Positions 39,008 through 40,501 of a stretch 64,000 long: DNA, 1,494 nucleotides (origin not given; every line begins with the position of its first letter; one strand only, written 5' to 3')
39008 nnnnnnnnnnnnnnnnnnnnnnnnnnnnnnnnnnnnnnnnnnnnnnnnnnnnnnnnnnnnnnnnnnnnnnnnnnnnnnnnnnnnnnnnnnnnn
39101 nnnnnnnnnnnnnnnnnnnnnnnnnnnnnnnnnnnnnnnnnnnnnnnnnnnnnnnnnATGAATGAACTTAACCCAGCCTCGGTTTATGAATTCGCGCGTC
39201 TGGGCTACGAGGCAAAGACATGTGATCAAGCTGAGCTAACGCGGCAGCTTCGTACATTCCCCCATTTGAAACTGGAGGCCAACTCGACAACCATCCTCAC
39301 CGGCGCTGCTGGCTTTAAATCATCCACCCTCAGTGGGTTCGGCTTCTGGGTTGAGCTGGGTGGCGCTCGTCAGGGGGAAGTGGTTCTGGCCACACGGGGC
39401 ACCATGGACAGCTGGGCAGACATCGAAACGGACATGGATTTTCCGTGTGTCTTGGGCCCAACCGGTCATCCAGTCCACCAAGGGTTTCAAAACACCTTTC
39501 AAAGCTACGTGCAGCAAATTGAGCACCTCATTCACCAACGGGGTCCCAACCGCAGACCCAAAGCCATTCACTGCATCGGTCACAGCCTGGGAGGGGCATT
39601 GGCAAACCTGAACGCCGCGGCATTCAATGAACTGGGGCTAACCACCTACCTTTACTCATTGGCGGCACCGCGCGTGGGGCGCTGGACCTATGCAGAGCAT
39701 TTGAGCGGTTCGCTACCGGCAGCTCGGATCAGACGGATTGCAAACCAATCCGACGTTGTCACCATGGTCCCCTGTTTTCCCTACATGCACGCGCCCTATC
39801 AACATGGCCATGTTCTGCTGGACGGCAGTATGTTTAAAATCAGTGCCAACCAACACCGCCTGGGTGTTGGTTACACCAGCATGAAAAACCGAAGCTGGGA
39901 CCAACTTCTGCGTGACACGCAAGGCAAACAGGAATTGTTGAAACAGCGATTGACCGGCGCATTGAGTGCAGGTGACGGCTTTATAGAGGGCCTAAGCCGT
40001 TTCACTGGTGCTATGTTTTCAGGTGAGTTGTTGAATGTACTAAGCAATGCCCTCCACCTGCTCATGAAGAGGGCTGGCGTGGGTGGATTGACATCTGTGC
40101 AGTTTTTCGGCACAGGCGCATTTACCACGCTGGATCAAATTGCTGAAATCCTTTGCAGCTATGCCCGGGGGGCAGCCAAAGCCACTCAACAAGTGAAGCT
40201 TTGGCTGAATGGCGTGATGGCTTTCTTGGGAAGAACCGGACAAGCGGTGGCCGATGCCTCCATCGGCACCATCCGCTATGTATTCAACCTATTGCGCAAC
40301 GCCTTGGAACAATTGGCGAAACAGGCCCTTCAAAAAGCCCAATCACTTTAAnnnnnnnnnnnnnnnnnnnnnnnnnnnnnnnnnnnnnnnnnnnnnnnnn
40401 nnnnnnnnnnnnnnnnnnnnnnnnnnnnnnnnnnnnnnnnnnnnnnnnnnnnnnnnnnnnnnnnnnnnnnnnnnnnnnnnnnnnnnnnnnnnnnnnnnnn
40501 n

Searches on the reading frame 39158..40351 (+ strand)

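Call 10: search_protein_families(library=pfam, proteins=[window:39158-40351:+], max_evalue=0.001)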
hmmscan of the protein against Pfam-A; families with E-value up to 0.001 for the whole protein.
window:39158-40351:+ (397 aa): 1 family
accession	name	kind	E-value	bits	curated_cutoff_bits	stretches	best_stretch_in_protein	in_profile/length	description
PF01764.32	Lipase_3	-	6.6e-16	58.9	22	1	76-206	1-137/140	Lipase (class 3)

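Call 68: search_protein_families(library=ncbifam, proteins=[window:39158-40351:+], max_evalue=0.01)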
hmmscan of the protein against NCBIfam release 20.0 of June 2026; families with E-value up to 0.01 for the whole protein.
window:39158-40351:+ (397 aa): 1 family
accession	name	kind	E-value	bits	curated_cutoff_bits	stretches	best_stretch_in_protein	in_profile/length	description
NF047388.1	SA1320_fam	subfamily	0.00018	20.1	230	1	73-164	1-80/644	SA1320 family protein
